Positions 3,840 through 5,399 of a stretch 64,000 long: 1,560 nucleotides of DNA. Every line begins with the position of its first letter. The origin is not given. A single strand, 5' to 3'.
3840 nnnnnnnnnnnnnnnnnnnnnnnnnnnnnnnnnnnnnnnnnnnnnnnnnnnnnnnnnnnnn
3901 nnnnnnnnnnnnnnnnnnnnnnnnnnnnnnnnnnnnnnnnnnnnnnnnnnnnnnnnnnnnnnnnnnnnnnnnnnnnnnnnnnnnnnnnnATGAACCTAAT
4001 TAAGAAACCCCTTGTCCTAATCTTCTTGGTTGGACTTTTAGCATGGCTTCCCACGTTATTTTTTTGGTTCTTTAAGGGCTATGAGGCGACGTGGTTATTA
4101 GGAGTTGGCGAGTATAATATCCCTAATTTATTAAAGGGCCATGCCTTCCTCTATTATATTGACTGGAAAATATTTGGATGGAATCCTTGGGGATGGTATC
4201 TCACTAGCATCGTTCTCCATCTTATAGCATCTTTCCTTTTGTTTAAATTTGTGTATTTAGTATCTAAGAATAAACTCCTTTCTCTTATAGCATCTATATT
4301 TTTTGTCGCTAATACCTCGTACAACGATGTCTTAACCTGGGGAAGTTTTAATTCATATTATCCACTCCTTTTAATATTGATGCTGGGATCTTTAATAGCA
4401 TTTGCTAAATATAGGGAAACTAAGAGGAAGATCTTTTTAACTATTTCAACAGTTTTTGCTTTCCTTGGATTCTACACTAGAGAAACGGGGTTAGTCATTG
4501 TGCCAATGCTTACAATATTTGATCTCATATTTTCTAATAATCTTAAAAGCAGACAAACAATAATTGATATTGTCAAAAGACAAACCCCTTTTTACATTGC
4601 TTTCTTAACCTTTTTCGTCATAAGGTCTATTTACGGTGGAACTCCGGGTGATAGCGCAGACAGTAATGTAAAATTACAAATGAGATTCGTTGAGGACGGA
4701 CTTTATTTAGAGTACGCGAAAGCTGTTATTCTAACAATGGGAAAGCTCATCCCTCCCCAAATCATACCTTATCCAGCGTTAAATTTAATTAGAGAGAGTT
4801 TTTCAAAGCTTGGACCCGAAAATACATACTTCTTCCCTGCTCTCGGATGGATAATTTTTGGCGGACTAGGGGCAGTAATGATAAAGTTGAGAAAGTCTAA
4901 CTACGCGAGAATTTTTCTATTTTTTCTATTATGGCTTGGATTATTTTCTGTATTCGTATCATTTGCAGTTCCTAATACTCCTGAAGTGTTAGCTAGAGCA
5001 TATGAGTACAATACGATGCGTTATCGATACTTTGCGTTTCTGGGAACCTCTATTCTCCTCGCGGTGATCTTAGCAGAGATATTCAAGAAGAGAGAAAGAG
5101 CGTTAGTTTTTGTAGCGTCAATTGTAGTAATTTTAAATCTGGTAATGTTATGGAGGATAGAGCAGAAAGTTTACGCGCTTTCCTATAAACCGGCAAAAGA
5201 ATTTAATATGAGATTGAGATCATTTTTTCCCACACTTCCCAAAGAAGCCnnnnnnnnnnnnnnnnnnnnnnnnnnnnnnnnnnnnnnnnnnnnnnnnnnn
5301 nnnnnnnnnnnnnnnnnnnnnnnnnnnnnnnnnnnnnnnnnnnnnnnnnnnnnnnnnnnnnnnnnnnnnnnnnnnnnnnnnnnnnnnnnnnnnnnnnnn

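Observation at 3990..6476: GT-C membrane glycosyltransferase fused to a discoidin (F5/8 type C) carbohydrate-binding domain, first of two paralogs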

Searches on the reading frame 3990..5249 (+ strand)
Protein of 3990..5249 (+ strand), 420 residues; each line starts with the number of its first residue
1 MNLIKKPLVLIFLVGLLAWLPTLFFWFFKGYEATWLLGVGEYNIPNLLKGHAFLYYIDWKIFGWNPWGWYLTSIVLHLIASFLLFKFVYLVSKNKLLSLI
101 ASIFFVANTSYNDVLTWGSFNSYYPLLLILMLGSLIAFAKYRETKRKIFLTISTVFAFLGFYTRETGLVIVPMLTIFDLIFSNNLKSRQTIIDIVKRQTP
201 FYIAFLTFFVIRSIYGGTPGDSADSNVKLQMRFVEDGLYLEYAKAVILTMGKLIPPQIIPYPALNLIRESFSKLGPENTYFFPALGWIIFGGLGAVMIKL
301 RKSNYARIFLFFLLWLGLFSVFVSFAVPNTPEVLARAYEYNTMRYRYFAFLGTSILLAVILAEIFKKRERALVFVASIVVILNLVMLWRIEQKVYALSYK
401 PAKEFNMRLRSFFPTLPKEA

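Call 35: search_solved_structures(query=A2, max_evalue=10)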
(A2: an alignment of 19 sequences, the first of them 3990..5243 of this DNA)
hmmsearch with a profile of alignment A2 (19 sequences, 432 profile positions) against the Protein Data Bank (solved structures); distinct sequences matched with E-value up to 10: 0.
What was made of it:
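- On GT-C fold glycosyltransferases (GT-C_A; PMT_2/ArnT/TMTC clan): No PDB sequence hit was found (call 35).
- No solved GT-C is found by sequence (call 35).
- Tried and rejected: A profile of 19 sequences found nothing at E <= 10 (call 35).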

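Call 40: search_protein_representatives(protein=window:3990-5249:+)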
Query: 420 residues. Proteins with E-value up to 0.001 (for the whole library): 1556; up to 1e-10: 55; up to 1e-30: 26. The best 150 are listed.
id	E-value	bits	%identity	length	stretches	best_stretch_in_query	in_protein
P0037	2.3e-127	442.2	53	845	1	9-418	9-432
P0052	1.3e-112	393.6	49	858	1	7-418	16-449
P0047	5.5e-109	381.6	48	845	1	1-416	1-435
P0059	5.9e-107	374.9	46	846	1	8-418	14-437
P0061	3.8e-85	303.1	42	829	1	9-418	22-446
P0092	3.9e-62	227.3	35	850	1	9-419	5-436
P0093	7.0e-61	223.2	37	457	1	50-418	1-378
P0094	1.5e-59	218.7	33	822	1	6-415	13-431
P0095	8.5e-59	216.3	35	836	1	8-416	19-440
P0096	1.0e-58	216.1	36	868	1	6-419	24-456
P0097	1.1e-53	199.5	34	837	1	9-414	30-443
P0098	1.2e-50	189.5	35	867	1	19-415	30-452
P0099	2.5e-50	188.4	32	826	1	9-413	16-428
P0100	4.9e-50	187.4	33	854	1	10-419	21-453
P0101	5.5e-49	184.0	52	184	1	7-181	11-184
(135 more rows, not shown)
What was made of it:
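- phmmer of residues 1-420 against 1.84 billion representatives finds 1556 relatives (call 40).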

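Call 43: search_protein_families(library=pfam, alignment_id=A3, max_evalue=0.001)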
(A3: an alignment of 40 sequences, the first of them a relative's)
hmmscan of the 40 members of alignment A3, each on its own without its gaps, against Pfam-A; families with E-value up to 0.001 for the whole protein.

A. member 1, P0125 (422 aa): 1 family
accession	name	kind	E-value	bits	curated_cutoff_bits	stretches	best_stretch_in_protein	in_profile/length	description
PF13231.12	PMT_2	-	3e-09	37.7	26.1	1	82-220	4-136/160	Dolichyl-phosphate-mannose-protein mannosyltransferase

B. families by the number of members that match (of 40 scanned): 42 families (the first 25 are shown)
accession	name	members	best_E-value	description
PF00515.34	TPR_1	28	2.4e-49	Tetratricopeptide repeat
PF07719.23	TPR_2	28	5.5e-47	Tetratricopeptide repeat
PF13432.12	TPR_16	28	8.5e-34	Tetratricopeptide repeat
PF14559.12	TPR_19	28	3.7e-29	Tetratricopeptide repeat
PF13428.12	TPR_14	28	1.2e-28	Tetratricopeptide repeat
PF13431.12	TPR_17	26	6.6e-41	Tetratricopeptide repeat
PF13181.12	TPR_8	26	3.6e-40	Tetratricopeptide repeat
PF13424.12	TPR_12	26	3.5e-33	Tetratricopeptide repeat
PF13414.12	TPR_11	25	2.3e-45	TPR repeat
PF13231.12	PMT_2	20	1.1e-10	Dolichyl-phosphate-mannose-protein mannosyltransferase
PF13371.12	TPR_9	18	1.1e-16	Tetratricopeptide repeat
PF13176.12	TPR_7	17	1.1e-24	Tetratricopeptide repeat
PF12895.13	ANAPC3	17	2.9e-14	Anaphase-promoting complex, cyclosome, subunit 3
PF13174.12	TPR_6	17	3.9e-13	Tetratricopeptide repeat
PF23914.1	TPR_CcmH_CycH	16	5.5e-13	Cytochrome c-type biogenesis protein H TPR domain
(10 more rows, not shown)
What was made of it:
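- On GT-C fold glycosyltransferases (GT-C_A; PMT_2/ArnT/TMTC clan): In a sample of 40 of those relatives, 20 hit Pfam PMT_2 (call 43).
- In a sample of 40 from the distant tail, TPR repeats are found in 28 and PMT_2 in 20 (call 43).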

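Call 45: predict_structure(alignment_id=A2)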
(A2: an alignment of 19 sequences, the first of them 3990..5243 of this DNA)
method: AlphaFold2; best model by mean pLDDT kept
length: 418 residues; sequences in the alignment: 19
mean_pLDDT: 86.8   pTM: 0.88
mean pLDDT of the five models: 86.8, 86.4, 86.1, 85.1, 84.2
residues with pLDDT >= 90: 220; 70-90: 148; 50-70: 47; < 50: 3
segments of 3 or more residues with pLDDT < 50: none
pLDDT, mean of each block of 10 residues (from residue 1): 78 90 63 67 81 85 81 91 97 95 89 60 89 98 97 97 89 97 93 96 94 73 71 90 94 89 87 73 94 97 95 96 89 83 77 96 92 94 87 81 82 76
secondary structure, 60 per line:
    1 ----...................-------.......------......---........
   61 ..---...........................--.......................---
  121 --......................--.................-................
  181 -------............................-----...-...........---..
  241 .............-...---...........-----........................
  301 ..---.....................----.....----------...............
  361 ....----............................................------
elements in order: H5-23 H31-37 H44-49 H53-62 H66-92 H95-117 H123-144 H147-163 H165-180 H188-215 H225-235 H239-253 H261-271 H277-302 H306-326 H331-335 H346-364 H369-412

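Call 47: fold_search(model_id=the predicted structure, library=pdb)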
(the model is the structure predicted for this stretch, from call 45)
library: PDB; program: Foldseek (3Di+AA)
matches with E <= 10: 373; with E <= 0.001: 1
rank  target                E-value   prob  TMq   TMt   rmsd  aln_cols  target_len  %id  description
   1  8age_A                2.8e-04  1.00  0.46  0.32  11.9       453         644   12  Structure of yeast oligosaccharylransferase complex with acceptor peptide bound (released 2022-12-07)
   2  8agc_A                1.0e-03  1.00  0.45  0.30  14.4       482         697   14  Structure of yeast oligosaccharylransferase complex with lipid-linked oligosaccharide and non-acceptor peptide bound (released 2022-12-07)
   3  9i5k_A                1.6e-03  1.00  0.51  0.45  10.4       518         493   12  Structure of the Chaetomium thermophilum Pmt4 homodimer (C2 symmetry) (released 2025-12-24)
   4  8agb_A                2.0e-03  1.00  0.49  0.34  12.8       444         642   12  Structure of yeast oligosaccharylransferase complex with lipid-linked oligosaccharide bound (released 2022-12-07)
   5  8b6l_I                2.6e-03  1.00  0.41  0.28  15.5       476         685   13  Subtomogram average of the human Sec61-TRAP-OSTA-translocon (released 2022-12-07)
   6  6s7t_A                3.1e-03  1.00  0.42  0.28  17.2       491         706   12  Cryo-EM structure of human oligosaccharyltransferase complex OST-B (released 2019-12-18)
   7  6gxc_A                5.8e-03  1.00  0.49  0.32  13.2       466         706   13  Bacterial oligosaccharyltransferase PglB in complex with an inhibitory peptide and a reactive lipid-linked oligosaccha (released 2018-11-14)
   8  7oci_F                5.8e-03  1.00  0.45  0.32  11.9       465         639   12  Cryo-EM structure of yeast Ost6p containing oligosaccharyltransferase complex (released 2022-02-16)
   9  5ogl_A                8.0e-03  1.00  0.51  0.32  13.3       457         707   14  Structure of bacterial oligosaccharyltransferase PglB in complex with an acceptor peptide and an lipid-linked oligosac (released 2017-10-25)
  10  8pn9_A                1.1e-02  1.00  0.47  0.33  13.9       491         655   11  Structure of human oligosaccharyltransferase OST-A complex bound to NGI-1 (released 2024-05-08)
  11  9n9j_I                1.3e-02  1.00  0.42  0.28  15.5       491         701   13  Structure of a GRP94 folding intermediate engaged with a CCDC134- and FKBP11-bound secretory translocon (released 2025-11-19)
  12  5f15                  1.3e-02  1.00  0.35  0.29  12.2       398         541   12  Crystal Structure of ArnT from Cupriavidus metallidurans bound to Undecaprenyl phosphate (released 2016-02-17)
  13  6s7o_A                2.1e-02  1.00  0.48  0.33  13.9       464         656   13  Cryo-EM structure of human oligosaccharyltransferase complex OST-A (released 2019-12-18)
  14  3rce_A                2.7e-02  1.00  0.52  0.34  11.9       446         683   14  Bacterial oligosaccharyltransferase PglB (released 2011-06-15)
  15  6p25_B                4.1e-02  1.00  0.37  0.24   6.8       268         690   14  Structure of S. cerevisiae protein O-mannosyltransferase Pmt1-Pmt2 complex bound to the sugar donor and a peptide acce (released 2019-07-10)
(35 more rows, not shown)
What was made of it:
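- On GT-C fold glycosyltransferases (GT-C_A; PMT_2/ArnT/TMTC clan): The top 20 Foldseek PDB hits are all GT-C enzymes, with TMq 0.35-0.52 and a best E-value of 2.8e-4 (call 47).
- Closest known: PMT1/PMT2/PMT4. Same: GT-C fold (Foldseek hits 9i5k and 6p25, call 47).
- Foldseek TM-scores are moderate (0.35-0.52) and rmsd values are large (call 47). AftA ranks 33rd at E 0.5 (call 47). The best Foldseek hits of the membrane domain are STT3 and PglB (call 47). The Foldseek E-values among GT-C classes are too close to discriminate between them (call 47).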

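Call 79: search_protein_families(library=pfam, alignment_id=A4, max_evalue=0.001)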
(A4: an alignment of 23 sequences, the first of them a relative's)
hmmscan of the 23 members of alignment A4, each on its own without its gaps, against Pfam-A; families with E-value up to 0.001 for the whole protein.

A. member 1, P0092 (850 aa): 2 families
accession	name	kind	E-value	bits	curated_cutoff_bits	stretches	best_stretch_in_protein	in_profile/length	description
PF00754.31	F5_F8_type_C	-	6.4e-14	52.6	28.2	1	621-726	13-126/127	F5/8 type C domain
PF22633.2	F5_F8_type_C_2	-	7.7e-14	52.5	27.8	1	624-711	1-91/91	NedA-like, galactose-binding domain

B. families by the number of members that match (of 23 scanned): 2 families
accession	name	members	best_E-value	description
PF00754.31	F5_F8_type_C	21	2.3e-16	F5/8 type C domain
PF22633.2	F5_F8_type_C_2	20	7.7e-14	NedA-like, galactose-binding domain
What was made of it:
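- Checked: 21 of 23 distant 50%-identity representatives carry PF00754 (call 79).
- The fusion is present in 21 of 23 distant representatives (call 79).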
